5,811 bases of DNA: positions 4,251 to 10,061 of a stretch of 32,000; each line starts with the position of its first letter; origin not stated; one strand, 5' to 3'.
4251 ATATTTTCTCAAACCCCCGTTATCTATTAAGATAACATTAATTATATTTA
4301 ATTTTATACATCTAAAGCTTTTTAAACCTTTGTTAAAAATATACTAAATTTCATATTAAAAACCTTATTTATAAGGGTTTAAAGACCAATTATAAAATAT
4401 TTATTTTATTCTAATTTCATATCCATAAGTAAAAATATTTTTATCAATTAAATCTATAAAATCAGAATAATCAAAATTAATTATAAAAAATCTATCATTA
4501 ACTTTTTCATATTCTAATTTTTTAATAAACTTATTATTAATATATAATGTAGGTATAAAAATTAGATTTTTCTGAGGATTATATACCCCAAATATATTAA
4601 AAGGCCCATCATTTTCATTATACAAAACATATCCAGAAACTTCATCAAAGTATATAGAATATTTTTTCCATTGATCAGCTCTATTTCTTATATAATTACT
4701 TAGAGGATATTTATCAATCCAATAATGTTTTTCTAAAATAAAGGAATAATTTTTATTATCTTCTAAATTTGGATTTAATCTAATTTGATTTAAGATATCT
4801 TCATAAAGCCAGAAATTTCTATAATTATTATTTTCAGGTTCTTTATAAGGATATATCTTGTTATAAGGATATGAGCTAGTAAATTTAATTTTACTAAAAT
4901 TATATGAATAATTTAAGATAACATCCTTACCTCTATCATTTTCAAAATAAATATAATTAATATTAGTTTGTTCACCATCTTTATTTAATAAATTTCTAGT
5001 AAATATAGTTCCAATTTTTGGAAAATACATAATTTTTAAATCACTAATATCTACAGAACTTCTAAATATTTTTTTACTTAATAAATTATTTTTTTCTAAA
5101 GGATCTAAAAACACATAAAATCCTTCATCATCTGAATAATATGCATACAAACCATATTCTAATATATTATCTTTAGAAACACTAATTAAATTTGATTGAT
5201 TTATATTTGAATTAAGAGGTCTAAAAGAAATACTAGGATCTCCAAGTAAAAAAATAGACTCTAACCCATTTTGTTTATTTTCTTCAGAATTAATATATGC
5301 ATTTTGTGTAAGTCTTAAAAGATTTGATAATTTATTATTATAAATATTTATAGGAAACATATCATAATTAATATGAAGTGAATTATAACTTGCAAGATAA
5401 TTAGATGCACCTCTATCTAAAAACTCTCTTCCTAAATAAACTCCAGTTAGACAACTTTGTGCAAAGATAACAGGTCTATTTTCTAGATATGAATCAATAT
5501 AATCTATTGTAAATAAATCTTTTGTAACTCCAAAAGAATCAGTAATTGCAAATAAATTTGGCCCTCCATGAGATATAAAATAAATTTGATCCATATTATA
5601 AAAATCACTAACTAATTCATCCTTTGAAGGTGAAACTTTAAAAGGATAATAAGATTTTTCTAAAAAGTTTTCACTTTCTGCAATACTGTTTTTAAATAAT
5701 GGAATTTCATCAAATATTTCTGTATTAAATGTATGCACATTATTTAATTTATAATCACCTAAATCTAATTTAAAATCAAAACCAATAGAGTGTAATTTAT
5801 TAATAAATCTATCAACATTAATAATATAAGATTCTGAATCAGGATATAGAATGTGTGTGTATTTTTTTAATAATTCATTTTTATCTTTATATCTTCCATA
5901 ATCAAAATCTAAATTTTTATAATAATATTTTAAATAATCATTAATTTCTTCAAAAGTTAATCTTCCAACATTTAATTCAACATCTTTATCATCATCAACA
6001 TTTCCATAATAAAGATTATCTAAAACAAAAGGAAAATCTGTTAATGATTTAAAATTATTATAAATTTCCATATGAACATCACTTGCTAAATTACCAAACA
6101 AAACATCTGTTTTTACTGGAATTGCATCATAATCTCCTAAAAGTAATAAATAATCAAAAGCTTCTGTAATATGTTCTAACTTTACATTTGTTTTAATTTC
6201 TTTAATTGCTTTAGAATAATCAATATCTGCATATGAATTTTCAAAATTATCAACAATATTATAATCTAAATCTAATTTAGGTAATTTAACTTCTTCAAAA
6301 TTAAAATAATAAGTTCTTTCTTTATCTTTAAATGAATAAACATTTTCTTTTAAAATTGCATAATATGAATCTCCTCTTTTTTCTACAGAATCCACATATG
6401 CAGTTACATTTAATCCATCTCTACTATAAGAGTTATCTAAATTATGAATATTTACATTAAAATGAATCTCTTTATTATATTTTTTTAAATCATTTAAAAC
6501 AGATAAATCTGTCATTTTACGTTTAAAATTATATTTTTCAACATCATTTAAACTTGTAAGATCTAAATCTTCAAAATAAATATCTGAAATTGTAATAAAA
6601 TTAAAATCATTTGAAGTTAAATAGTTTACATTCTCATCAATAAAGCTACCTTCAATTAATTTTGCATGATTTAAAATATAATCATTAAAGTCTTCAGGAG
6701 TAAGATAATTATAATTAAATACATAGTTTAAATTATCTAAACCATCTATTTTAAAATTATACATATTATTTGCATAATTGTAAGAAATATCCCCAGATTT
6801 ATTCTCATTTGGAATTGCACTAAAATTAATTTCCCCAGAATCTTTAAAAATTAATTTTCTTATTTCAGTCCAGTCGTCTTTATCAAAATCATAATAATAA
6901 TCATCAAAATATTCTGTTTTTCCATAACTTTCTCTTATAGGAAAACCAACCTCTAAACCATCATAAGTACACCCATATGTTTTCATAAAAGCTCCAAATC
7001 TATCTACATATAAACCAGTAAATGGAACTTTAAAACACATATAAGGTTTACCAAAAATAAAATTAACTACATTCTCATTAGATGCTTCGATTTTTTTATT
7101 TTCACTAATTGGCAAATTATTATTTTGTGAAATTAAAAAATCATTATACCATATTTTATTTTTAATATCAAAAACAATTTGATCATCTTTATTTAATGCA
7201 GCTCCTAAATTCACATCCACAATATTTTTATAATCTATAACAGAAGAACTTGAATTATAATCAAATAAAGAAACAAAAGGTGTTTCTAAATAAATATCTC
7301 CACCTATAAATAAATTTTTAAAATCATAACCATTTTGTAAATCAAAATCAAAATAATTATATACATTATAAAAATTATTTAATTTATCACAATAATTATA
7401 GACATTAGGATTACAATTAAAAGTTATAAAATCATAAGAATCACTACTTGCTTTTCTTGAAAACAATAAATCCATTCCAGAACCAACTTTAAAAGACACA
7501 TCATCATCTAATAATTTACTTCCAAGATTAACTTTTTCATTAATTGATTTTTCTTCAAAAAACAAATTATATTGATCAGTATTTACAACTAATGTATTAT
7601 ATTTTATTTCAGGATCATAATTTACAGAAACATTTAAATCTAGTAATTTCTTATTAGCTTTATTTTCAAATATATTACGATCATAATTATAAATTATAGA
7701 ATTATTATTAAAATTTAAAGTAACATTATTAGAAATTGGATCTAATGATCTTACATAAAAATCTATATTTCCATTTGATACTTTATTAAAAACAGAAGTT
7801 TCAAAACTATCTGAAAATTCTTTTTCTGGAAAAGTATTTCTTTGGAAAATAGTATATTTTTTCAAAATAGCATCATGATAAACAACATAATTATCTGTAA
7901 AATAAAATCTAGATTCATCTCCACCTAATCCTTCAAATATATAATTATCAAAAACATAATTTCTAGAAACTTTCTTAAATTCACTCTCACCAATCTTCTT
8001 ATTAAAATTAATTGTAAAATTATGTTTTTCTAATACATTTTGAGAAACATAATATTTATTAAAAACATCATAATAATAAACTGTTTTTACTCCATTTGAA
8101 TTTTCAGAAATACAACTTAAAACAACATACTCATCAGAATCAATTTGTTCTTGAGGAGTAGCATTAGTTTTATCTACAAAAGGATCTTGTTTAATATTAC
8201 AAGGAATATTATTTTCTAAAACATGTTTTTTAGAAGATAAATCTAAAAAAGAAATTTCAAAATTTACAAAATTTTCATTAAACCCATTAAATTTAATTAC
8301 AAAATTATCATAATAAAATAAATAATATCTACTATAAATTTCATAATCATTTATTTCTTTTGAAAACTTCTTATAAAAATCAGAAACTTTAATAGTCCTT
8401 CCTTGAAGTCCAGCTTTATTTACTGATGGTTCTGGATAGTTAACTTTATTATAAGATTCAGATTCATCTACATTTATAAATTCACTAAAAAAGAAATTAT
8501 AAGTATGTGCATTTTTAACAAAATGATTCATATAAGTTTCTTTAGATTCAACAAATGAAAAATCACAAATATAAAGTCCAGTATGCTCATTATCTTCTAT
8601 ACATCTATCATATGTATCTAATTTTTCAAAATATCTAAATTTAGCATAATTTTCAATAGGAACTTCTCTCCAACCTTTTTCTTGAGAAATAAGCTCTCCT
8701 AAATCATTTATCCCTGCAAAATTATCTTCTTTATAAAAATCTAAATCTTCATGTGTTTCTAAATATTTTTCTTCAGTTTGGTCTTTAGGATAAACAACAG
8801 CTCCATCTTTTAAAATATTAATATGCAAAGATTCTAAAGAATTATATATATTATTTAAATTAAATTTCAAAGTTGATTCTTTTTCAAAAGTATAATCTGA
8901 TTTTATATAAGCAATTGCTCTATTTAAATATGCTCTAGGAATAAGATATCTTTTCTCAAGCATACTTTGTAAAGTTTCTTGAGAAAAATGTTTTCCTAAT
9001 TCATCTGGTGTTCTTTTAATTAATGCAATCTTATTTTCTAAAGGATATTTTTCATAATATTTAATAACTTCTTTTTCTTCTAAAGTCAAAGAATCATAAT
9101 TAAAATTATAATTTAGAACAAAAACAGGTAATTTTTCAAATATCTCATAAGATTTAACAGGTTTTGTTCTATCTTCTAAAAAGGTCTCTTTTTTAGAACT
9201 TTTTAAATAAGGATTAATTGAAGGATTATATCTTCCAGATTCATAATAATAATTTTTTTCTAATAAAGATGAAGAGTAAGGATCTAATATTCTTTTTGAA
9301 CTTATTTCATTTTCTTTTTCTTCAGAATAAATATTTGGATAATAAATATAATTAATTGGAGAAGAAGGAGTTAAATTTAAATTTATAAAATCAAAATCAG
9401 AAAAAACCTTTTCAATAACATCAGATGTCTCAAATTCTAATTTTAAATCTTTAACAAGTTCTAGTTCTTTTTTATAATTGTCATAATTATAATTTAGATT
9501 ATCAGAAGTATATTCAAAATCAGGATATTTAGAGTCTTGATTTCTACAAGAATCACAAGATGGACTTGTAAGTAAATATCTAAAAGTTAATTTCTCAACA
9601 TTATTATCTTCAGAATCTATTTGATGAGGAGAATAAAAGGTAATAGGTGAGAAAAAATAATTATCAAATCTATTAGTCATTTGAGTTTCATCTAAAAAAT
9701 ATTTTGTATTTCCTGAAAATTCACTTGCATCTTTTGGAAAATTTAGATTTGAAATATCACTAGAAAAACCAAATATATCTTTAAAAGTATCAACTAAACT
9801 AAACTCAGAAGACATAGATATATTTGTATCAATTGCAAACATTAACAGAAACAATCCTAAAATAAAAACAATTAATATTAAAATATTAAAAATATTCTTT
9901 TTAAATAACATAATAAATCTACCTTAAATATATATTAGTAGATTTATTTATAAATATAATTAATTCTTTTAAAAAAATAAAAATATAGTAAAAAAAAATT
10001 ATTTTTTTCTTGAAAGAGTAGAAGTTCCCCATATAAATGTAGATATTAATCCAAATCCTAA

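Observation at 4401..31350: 27-kb co-directional block of giant secreted or anchored proteins: candidate uncharacterised cell-surface or host-contact apparatus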

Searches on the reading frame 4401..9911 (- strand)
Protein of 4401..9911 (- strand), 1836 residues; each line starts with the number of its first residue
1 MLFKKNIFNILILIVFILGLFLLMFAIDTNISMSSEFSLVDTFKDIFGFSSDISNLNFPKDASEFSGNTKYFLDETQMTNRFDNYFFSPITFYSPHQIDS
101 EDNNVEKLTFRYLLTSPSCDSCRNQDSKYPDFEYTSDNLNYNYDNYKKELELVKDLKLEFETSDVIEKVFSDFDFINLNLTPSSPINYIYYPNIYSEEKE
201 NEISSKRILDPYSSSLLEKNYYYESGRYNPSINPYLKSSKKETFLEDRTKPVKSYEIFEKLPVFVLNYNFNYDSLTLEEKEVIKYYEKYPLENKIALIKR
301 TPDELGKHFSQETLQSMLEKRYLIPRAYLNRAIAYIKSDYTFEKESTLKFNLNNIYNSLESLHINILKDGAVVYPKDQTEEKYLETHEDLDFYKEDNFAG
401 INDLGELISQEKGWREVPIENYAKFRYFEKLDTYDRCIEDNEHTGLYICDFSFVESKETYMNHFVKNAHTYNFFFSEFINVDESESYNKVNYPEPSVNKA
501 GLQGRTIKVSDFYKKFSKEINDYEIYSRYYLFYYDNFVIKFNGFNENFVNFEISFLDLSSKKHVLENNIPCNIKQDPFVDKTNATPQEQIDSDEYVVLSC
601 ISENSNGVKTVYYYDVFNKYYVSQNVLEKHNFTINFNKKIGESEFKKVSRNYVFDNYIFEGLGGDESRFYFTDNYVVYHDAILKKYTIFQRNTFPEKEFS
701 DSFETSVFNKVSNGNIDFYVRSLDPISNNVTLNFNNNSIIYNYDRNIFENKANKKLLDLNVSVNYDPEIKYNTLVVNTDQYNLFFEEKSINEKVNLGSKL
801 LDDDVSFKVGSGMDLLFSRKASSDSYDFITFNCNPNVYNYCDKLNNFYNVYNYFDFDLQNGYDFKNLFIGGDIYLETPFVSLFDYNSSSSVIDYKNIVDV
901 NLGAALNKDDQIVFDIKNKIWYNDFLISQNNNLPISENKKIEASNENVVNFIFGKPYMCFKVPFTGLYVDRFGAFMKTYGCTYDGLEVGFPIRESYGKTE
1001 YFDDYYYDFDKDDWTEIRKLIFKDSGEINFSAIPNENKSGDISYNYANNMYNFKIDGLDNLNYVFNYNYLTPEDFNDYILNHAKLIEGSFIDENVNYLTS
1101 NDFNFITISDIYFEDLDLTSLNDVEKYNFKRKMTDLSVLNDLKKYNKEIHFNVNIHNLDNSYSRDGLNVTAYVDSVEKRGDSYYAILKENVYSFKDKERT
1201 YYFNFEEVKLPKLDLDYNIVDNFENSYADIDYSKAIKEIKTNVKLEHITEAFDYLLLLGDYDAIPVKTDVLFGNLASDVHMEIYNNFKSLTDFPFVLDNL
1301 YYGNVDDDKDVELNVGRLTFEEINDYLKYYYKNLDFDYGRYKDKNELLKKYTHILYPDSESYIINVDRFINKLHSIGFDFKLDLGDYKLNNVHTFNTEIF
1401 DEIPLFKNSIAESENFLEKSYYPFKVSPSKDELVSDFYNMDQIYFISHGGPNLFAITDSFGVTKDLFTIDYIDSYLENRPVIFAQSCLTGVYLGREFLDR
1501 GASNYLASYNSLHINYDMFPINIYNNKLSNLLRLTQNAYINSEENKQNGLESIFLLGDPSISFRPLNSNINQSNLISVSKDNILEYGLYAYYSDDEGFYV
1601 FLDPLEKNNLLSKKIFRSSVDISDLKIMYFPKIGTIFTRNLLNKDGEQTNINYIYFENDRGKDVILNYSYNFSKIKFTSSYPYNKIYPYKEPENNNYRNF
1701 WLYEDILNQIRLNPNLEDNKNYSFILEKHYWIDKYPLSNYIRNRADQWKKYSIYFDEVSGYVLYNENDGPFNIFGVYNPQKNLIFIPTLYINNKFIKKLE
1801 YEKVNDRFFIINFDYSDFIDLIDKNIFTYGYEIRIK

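Call 5: search_protein_families(library=pfam, proteins=[window:4401-9911:-], max_evalue=0.1)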
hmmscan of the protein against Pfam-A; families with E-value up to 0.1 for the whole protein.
window:4401-9911:- (1836 aa): 0 families

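Call 11: search_protein_families(library=ncbifam, proteins=[window:4401-9911:-], max_evalue=0.1)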
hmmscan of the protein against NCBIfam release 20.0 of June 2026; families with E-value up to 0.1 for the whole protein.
window:4401-9911:- (1836 aa): 0 families

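Call 21: search_solved_structures(query=window:4401-9911:-, max_evalue=1)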
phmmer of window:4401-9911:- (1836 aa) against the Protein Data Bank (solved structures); distinct sequences matched with E-value up to 1: 0.

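Call 25: find_homologous_proteins(query=window:4401-9911:-, max_evalue=0.001)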
Query window:4401-9911:- (1836 aa): 2 proteins with E <= 0.001 among 7632 candidates.
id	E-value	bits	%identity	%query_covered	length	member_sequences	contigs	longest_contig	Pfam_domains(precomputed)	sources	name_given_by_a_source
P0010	0.0e+0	4045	100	99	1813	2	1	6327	-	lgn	-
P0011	0.0e+0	3367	81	100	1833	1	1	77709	-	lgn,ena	-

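Call 26: find_encoding_contigs(protein=P0011, flank=10000, max_places=2)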
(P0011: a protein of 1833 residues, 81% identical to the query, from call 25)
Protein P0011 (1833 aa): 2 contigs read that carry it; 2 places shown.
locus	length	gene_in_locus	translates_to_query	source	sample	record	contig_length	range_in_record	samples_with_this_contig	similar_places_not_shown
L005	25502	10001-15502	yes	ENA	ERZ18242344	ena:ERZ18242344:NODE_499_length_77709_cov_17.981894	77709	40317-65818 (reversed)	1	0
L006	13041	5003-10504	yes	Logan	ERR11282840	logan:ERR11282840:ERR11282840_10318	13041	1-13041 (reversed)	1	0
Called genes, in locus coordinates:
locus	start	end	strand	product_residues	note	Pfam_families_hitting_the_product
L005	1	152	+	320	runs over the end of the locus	-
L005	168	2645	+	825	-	-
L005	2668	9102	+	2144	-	PF13620:CarboxypepD_reg (faint)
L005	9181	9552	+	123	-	-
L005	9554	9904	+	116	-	-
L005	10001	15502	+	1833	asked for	-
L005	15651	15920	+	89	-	PF00216:Bac_DNA_binding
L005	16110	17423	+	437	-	PF13393:tRNA-synt_His, PF00587:tRNA-synt_2b (weak), PF03129:HGTP_anticodon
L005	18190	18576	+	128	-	PF10017:Methyltransf_33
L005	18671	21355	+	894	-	PF01411:tRNA-synt_2c, PF07973:tRNA_SAD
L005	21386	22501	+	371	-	PF13091:PLDc_2, PF00614:PLDc (faint), PF13091:PLDc_2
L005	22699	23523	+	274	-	-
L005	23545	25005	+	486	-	PF00587:tRNA-synt_2b, PF03129:HGTP_anticodon, PF09180:ProRS-C_1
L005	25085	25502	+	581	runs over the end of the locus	PF04675:DNA_ligase_A_N, PF01068:DNA_ligase_A_M, PF09414:RNA_ligase (weak), PF04679:DNA_ligase_A_C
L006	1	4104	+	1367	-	?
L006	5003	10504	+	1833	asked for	-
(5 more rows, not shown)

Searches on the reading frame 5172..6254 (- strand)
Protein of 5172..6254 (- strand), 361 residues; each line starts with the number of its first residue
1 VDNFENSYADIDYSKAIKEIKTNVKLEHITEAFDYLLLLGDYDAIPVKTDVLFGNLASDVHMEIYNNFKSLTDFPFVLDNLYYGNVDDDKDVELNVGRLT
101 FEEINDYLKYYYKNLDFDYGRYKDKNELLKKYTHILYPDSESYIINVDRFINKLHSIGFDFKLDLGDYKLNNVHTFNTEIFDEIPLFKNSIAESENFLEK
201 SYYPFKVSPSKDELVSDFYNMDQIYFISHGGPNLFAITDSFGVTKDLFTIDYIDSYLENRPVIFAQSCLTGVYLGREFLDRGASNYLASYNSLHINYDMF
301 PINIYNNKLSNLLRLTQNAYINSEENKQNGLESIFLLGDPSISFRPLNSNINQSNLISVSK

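Call 82: search_solved_structures(query=window:5172-6254:-, max_evalue=10, show_alignments=3)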
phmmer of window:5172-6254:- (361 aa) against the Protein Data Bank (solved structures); distinct sequences matched with E-value up to 10: 0.

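Call 83: search_protein_families(library=pfam, proteins=[window:5172-6254:-], max_evalue=10)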
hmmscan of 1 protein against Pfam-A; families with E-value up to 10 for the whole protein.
window:5172-6254:- (361 aa): 1 family
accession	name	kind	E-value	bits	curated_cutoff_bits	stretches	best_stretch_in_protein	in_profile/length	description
PF01364.23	Peptidase_C25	-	6.6e-08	32.6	23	1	32-343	65-373/374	Peptidase family C25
